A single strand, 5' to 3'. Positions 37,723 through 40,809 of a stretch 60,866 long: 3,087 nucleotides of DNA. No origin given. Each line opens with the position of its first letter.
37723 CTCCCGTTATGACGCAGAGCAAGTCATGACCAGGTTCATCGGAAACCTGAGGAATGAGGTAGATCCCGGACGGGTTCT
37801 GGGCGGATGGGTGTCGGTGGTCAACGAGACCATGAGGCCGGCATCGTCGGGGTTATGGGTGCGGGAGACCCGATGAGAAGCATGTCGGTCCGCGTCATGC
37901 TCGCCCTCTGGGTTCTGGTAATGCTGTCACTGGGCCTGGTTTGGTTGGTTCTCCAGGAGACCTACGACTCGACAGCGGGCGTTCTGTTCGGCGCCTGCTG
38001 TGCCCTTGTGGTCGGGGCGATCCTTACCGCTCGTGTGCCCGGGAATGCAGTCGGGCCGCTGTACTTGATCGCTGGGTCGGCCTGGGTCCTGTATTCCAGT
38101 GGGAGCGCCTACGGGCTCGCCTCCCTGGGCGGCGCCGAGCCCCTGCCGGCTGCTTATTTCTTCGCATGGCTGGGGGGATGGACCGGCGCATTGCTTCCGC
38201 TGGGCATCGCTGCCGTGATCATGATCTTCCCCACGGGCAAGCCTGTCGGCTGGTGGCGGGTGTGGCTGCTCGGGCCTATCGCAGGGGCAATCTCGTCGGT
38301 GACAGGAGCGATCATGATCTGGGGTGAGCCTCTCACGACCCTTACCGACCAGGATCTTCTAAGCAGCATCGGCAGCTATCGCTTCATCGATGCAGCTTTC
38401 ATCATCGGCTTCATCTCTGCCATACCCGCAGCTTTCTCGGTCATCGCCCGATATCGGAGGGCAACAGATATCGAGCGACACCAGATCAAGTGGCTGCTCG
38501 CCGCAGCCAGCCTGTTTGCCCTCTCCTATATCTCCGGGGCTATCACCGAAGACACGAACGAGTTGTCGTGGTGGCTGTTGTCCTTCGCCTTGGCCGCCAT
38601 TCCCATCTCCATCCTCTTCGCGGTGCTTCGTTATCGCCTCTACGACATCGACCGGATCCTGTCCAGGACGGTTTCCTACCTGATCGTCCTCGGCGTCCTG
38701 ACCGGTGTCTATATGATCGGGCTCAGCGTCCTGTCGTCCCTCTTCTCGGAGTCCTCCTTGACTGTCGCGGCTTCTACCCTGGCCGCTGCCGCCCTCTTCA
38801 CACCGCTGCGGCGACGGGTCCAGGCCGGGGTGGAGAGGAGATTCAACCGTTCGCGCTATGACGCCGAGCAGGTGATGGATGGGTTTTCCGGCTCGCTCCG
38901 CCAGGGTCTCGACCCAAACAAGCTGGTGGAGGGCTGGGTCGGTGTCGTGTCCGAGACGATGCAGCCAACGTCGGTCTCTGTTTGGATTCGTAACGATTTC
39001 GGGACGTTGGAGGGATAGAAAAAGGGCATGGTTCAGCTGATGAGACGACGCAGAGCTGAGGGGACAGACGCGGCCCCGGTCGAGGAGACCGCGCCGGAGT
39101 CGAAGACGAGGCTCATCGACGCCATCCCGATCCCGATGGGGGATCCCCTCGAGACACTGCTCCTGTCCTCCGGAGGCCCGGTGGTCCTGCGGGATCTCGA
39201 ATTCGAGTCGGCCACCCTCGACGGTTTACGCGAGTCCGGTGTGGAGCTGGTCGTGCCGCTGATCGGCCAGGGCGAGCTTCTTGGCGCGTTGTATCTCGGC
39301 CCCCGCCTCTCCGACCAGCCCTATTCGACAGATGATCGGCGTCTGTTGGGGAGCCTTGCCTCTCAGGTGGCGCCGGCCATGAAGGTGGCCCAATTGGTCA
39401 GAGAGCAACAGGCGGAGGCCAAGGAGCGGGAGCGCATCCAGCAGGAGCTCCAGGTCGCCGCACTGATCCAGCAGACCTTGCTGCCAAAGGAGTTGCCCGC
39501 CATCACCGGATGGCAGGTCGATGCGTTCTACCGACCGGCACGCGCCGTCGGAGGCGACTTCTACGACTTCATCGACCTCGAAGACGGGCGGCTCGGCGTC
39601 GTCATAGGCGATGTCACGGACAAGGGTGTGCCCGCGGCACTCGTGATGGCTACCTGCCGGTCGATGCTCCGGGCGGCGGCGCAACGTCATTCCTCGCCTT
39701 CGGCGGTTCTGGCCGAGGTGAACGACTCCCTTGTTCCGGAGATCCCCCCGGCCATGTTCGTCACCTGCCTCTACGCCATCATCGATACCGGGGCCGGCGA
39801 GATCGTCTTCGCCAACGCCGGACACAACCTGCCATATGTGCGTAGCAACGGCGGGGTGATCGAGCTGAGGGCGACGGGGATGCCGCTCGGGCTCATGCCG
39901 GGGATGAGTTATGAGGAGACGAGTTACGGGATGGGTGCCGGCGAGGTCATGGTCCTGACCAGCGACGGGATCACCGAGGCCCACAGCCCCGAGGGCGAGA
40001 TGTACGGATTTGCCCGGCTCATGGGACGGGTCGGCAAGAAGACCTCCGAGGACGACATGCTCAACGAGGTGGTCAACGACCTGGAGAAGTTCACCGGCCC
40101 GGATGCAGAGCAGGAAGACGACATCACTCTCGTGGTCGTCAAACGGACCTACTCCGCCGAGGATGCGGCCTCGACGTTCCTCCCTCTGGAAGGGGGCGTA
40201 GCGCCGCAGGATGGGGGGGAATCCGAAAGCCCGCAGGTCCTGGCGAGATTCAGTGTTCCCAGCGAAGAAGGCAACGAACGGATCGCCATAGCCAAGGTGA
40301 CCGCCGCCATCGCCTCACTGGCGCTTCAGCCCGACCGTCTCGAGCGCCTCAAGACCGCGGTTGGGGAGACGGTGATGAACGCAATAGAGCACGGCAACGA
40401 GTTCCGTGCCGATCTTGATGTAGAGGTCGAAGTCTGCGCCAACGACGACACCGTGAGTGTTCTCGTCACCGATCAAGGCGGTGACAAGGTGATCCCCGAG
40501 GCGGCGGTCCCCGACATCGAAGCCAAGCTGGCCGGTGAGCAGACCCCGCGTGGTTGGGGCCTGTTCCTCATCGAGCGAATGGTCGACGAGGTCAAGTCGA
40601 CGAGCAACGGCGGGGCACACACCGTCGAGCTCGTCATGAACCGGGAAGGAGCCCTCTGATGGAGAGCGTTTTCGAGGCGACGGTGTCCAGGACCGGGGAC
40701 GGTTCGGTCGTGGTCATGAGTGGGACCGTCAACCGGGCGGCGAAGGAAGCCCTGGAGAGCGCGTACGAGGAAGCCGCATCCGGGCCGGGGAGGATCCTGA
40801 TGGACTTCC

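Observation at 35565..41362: Six-gene operon: three kinase-less membrane sensor paralogs, a PP2C/RsbW-kinase fusion and two STAS proteins, i.e. a partner-switching module with no sigma factor or other visible output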

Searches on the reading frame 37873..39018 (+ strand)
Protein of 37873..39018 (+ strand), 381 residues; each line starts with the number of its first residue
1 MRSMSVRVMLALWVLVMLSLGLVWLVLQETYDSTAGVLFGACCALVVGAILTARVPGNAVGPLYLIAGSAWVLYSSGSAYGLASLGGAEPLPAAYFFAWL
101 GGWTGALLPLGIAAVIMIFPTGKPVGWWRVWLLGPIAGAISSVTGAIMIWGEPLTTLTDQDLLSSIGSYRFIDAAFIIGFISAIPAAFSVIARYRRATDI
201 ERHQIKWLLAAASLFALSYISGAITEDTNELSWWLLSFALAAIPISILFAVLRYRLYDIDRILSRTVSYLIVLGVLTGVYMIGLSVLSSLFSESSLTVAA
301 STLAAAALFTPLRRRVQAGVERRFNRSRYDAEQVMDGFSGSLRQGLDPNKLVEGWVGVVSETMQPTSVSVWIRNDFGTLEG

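Call 4: search_protein_families(library=pfam, proteins=[window:37873-39018:+], max_evalue=0.01)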
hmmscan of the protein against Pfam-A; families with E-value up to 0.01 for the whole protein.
window:37873-39018:+ (381 aa): 0 families

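Call 15: find_homologous_proteins(query=window:37873-39015:+, max_evalue=0.00001)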
Query window:37873-39015:+ (381 aa): 7036 proteins with E <= 0.00001 among 8000 candidates; the best 120 are listed.
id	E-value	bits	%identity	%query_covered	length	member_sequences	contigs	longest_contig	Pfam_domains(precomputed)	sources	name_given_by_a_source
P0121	6.2e-240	814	100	100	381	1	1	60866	-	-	-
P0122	4.4e-183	627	76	100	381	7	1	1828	-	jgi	jgi:MFS family permease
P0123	3.4e-179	614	74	100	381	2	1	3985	-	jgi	jgi:hypothetical protein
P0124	5.3e-178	610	75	100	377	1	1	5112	-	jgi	jgi:hypothetical protein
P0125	3.0e-177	607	74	100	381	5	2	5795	-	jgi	jgi:hypothetical protein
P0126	4.3e-174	597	75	96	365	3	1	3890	-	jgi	jgi:hypothetical protein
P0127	1.4e-171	589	72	100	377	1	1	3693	-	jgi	jgi:hypothetical protein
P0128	4.3e-171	587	71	100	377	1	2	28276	-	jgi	jgi:hypothetical protein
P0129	7.7e-167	573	70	100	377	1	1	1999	-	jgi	jgi:hypothetical protein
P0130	6.1e-166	570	72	96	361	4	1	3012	-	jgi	jgi:hypothetical protein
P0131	2.0e-164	565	69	100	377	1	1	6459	-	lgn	-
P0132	2.7e-164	565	70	94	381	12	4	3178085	-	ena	-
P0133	1.5e-162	559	68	100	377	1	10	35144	-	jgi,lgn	jgi:MFS family permease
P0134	4.3e-161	554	70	96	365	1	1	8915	-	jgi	jgi:hypothetical protein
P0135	5.3e-156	538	67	98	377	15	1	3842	-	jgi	jgi:hypothetical protein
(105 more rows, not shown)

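Call 18: search_protein_families(library=ncbifam, proteins=[window:37873-39015:+], max_evalue=0.01)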
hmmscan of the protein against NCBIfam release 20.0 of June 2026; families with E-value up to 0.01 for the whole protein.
window:37873-39015:+ (381 aa): 0 families

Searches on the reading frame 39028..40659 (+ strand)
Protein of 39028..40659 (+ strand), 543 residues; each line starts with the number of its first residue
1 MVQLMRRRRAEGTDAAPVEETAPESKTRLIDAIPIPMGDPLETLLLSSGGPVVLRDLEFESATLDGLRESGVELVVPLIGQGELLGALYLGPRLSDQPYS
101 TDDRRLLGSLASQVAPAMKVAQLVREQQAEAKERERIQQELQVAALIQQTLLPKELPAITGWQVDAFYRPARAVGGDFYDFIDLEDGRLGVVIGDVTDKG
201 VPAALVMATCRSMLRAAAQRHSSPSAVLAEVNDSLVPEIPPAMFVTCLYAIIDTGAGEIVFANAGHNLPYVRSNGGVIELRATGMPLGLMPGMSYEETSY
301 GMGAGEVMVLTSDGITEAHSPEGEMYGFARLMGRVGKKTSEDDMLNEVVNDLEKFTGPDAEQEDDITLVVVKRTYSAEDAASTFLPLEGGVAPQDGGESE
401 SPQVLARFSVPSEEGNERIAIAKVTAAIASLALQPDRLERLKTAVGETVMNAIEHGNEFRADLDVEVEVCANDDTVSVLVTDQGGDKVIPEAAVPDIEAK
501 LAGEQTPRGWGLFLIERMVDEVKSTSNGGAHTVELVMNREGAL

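Call 4: search_protein_families(library=pfam, proteins=[window:39028-40659:+], max_evalue=0.01)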
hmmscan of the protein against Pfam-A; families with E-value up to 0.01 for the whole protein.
window:39028-40659:+ (543 aa): 6 families
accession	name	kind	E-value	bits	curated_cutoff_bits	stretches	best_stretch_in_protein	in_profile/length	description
PF07228.17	SpoIIE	-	1.5e-51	175.6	25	1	186-373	2-191/192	Stage II sporulation protein E (SpoIIE)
PF13581.12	HATPase_c_2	-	2.8e-18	66.6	27.4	1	416-535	7-125/127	Histidine kinase-like ATPase domain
PF01590.32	GAF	-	2.2e-07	31.9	22.4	1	32-117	46-132/133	GAF domain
PF13185.12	GAF_2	-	2.3e-07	31.6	28.6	1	49-118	64-135/136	GAF domain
PF13492.12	GAF_3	-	2.6e-05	25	27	1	34-118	49-127/129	GAF domain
PF02518.31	HATPase_c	-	0.00014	22.7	26.4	1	439-521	4-86/111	Histidine kinase-, DNA gyrase B-, and HSP90-like ATPase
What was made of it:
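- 39028..40659 (+): Gene 4 (543 aa): N-terminal basic leader (aa 1-about 30); GAF C-terminal part (aa 32-118, nt 39121-39381); helical linker; PP2C/SpoIIE (aa 186-373, nt 39583-40146); RsbW-type HATPase_c_2 (aa 416-535, nt 40273-40632). Pfam (call 4).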

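Call 11: find_related_loci(query=window:39028-40656:+, collection=genome_contigs, flank=10000)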
Query window:39028-40656:+ (543 aa) in genome_contigs; peptide patterns used: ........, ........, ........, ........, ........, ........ (x = any residue, [..] = any of these).
600 stretches matched a pattern (row limit reached: there are more); 497 encode a relative of the query (tblastn E <= 1e-3); the best 80 are kept; 80 distinct loci.
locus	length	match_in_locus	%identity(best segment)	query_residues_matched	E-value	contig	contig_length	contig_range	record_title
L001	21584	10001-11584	82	1-542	0e+0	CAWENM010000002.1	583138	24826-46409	MAG: uncultured Acidobacteriota bacterium isolate MFD02360.bin.1.245 genome assembly, contig: contig_13831, whole genome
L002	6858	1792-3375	81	1-542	0e+0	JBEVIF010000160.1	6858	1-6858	MAG: Acidimicrobiia bacterium isolate T2R6BO_autometa_bin_0009 T2R6BO_autometa_bin_0009_k133_1594338, whole genome shotg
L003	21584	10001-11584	81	1-542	0e+0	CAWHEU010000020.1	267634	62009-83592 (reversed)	MAG: uncultured Acidobacteriota bacterium isolate MFD00962.bin.2.52 genome assembly, contig: contig_37464, whole genome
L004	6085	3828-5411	80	1-542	0e+0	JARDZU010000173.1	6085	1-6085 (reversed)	MAG: Acidimicrobiia bacterium isolate C_No_T0_bin.14 scaffold_5637, whole genome shotgun sequence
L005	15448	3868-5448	77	1-541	0e+0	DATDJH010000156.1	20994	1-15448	MAG TPA_asm: Acidimicrobiia bacterium isolate SMAG_U325 k141_186654, whole genome shotgun sequence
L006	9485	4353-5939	77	1-542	0e+0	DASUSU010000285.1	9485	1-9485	MAG TPA_asm: Acidimicrobiia bacterium isolate SMAG_U1744 k141_1388696, whole genome shotgun sequence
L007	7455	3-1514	76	24-541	0e+0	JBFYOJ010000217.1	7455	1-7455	MAG: Acidimicrobiia bacterium isolate PPR_0124 k121_2109766, whole genome shotgun sequence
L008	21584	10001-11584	72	2-541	0e+0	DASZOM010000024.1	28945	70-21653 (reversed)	MAG TPA_asm: Acidimicrobiia bacterium isolate SMAG_U5945 k141_2699710, whole genome shotgun sequence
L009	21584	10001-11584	71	1-541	0e+0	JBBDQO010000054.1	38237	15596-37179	MAG: Acidimicrobiia bacterium isolate LejiaC_64_14 Lejia_C_2492_length_38237_cov_7, whole genome shotgun sequence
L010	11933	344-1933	73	1-541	0e+0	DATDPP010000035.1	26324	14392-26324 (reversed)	MAG TPA_asm: Acidimicrobiia bacterium isolate SMAG_U7924 k141_834342, whole genome shotgun sequence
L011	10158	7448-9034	72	1-541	0e+0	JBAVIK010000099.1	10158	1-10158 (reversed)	MAG: Acidimicrobiia bacterium isolate MFD02594_ilm_asm_bin11 k127_101419, whole genome shotgun sequence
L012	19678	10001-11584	73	1-541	0e+0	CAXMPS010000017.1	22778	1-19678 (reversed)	MAG: uncultured Gammaproteobacteria bacterium isolate 07C-BC-St03_bin.31.orig genome assembly, contig: k141_278566, whol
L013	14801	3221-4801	69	1-540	0e+0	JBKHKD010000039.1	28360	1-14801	MAG: Actinomycetota bacterium isolate D5M12_6 NODE_490_length_28360_cov_34.074439, whole genome shotgun sequence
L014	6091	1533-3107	68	1-541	0e+0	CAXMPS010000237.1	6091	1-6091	MAG: uncultured Gammaproteobacteria bacterium isolate 07C-BC-St03_bin.31.orig genome assembly, contig: k141_1475980, who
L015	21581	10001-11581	76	1-541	0e+0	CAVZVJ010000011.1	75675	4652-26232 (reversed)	MAG: uncultured Acidobacteriota bacterium isolate MFD02242.bin.2.306 genome assembly, contig: contig_78691, whole genome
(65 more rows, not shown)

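Call 18: search_protein_families(library=ncbifam, proteins=[window:39028-40656:+], max_evalue=0.01)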
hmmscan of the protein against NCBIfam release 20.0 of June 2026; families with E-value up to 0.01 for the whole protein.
window:39028-40656:+ (543 aa): 12 families
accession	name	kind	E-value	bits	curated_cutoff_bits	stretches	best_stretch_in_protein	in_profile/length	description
NF038263.1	prot_phos_SiaA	equivalog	3.5e-15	55.6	700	1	123-370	397-654/658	biofilm regulation protein phosphatase SiaA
TIGR02865.1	spore_II_E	equivalog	1.3e-14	53.2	490.8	1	173-372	565-762/764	stage II sporulation protein E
TIGR01925.2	spIIAB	equivalog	4.6e-14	52.5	135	1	408-532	5-128/137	anti-sigma F factor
NF045505.1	RR_RssB_Pseudo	equivalog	8e-14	51.5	700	1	137-374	152-392/394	two-component system response regulator RssB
NF003144.0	PRK04069.1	equivalog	1.3e-09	37.7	145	1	420-531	20-136/161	anti-sigma B factor RsbW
NF041045.1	RsbA_anti_sig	subfamily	2.9e-08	33.3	210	1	422-537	196-302/303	anti-sigma factor RsbA family regulatory protein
TIGR01924.1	rsbW_low_gc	equivalog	5e-08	32.5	155.05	1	428-530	30-135/159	anti-sigma B factor RsbW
NF047786.1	his_kin_MadS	equivalog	0.0014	17.8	500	0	74-143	131-199/434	MadS family sensor histidine kinase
TIGR02916.1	PEP_his_kin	equivalog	0.0031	16.1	300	0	70-135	409-473/679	XrtA/PEP-CTERM system histidine kinase PrsK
NF040691.1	MtrAB_MtrB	equivalog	0.0051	15.9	450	1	440-484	387-427/507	MtrAB system histidine kinase MtrB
TIGR04400.1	RK_trnsloc_Pase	equivalog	0.0052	15.9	200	1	125-196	113-184/358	Arg-Lys translocation region protein phosphatase RktP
NF008298.1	PRK11086.1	subfamily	0.0087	14.5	520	0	435-524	418-505/529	DcuS/MalK family sensor histidine kinase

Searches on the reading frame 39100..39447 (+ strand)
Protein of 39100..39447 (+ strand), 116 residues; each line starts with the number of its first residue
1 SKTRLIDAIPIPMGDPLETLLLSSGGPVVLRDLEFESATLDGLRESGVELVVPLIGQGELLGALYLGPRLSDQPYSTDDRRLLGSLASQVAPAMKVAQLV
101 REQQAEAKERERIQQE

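Call 107: search_protein_representatives(protein=window:39100-39447:+)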
Query: 116 residues. Proteins with E-value up to 0.001 (for the whole library): 8555; up to 1e-10: 1485; up to 1e-30: 15. The best 150 are listed.
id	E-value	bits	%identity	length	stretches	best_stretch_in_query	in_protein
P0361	1.2e-63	228.1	34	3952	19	47-113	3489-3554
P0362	1.6e-57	208.5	90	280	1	1-116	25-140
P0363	7.3e-48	177.4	34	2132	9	23-113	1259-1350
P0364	3.8e-40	152.6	72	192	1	3-116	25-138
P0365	3.1e-38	146.5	31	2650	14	31-112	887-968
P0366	2.5e-35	137.1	29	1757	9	10-114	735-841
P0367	3.0e-33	130.5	30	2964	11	39-112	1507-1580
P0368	3.0e-33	130.5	29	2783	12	30-109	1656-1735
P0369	1.2e-32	128.5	62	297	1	11-116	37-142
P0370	1.7e-32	128.0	29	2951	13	19-109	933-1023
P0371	9.5e-32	125.6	31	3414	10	4-110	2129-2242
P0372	1.1e-31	125.4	31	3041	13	51-111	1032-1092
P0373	2.6e-31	124.2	30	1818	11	12-110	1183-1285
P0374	3.7e-31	123.7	30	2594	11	33-111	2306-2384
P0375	7.3e-31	122.8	69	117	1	1-94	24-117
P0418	1.8e-26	108.7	56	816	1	12-116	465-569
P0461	2.0e-24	102.1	52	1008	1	9-115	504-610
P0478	9.7e-24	99.9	56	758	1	9-116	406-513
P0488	2.2e-23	98.7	58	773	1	13-116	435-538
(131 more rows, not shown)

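Call 109: search_protein_families(library=pfam, proteins=[P0461, P0478, P0488, P0418], max_evalue=0.01)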
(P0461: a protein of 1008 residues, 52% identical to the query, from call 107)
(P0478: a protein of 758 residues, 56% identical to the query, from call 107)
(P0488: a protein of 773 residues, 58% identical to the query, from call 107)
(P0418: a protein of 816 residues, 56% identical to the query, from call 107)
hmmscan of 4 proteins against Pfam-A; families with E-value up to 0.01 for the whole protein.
P0461 (1008 aa): 5 families
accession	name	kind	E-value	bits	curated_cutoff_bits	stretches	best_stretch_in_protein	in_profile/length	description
PF07228.17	SpoIIE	-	2.3e-46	158.6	25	1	657-858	2-191/192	Stage II sporulation protein E (SpoIIE)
PF13581.12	HATPase_c_2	-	3.7e-18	66.2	27.4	1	878-1002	2-125/127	Histidine kinase-like ATPase domain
PF01590.32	GAF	-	6.3e-07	30.4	22.4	1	461-586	1-130/133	GAF domain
PF13492.12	GAF_3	-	2.3e-05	25.2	27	1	479-586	19-124/129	GAF domain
PF13185.12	GAF_2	-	5.2e-05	23.9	28.6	1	524-586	71-132/136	GAF domain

P0478 (758 aa): 4 families
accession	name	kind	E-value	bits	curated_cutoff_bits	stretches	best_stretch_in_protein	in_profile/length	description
PF07228.17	SpoIIE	-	1.3e-48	165.9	25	1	558-746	1-191/192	Stage II sporulation protein E (SpoIIE)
PF01590.32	GAF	-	6.6e-09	36.8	22.4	1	371-491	3-133/133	GAF domain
PF13185.12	GAF_2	-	3.6e-08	34.1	28.6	1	435-491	83-135/136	GAF domain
PF13492.12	GAF_3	-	1.1e-05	26.3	27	1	422-491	58-127/129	GAF domain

P0488 (773 aa): 4 families
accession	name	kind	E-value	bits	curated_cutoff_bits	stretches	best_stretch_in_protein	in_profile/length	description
PF07228.17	SpoIIE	-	1.6e-54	185.2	25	1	583-772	1-191/192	Stage II sporulation protein E (SpoIIE)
PF13185.12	GAF_2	-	1.7e-05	25.5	28.6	1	458-516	84-135/136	GAF domain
PF01590.32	GAF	-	0.00014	22.8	22.4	1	440-516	55-133/133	GAF domain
PF13492.12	GAF_3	-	0.00025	21.9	27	1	400-516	2-127/129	GAF domain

P0418 (816 aa): 4 families
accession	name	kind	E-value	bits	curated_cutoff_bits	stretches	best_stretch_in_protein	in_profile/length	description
PF07228.17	SpoIIE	-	7.1e-53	179.8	25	1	615-802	2-191/192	Stage II sporulation protein E (SpoIIE)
PF01590.32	GAF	-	4.6e-10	40.6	22.4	1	408-547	1-133/133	GAF domain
PF13185.12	GAF_2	-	2.6e-08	34.6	28.6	1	408-547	3-135/136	GAF domain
PF13492.12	GAF_3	-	3.6e-06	27.8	27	1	411-547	4-127/129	GAF domain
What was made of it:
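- On GAF domain (PF01590 and relatives): Natural fusions match 1-133, 1-130 and 3-133 (call 109).
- Pfam GAF covers the whole model in these fusions: 1-133 in P0418, 1-130 in P0461 (call 109).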

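Call 111: find_encoding_contigs(protein=P0461, flank=8000, max_places=3)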
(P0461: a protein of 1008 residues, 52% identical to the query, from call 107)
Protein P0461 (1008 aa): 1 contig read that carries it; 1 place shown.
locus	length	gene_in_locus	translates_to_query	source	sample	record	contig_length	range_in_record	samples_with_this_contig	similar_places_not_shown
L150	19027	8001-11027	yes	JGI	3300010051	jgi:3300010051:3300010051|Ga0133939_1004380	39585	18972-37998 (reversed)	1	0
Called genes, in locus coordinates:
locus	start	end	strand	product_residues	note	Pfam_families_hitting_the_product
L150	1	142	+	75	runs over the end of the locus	-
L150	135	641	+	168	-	-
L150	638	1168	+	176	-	-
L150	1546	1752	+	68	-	-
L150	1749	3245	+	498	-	PF13148:DUF3987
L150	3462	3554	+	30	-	-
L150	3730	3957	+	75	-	-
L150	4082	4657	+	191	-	-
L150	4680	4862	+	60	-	-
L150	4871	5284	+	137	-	-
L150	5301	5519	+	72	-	-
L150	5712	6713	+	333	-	PF00589:Phage_integrase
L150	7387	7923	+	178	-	PF20587:DUF6789 (weak)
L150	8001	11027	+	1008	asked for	PF01590:GAF (weak), PF07228:SpoIIE, PF13581:HATPase_c_2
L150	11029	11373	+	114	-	PF01740:STAS, PF13466:STAS_2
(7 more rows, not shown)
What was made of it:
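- P0461 lies on a 39.6-kb contig directly before a STAS gene (call 111).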
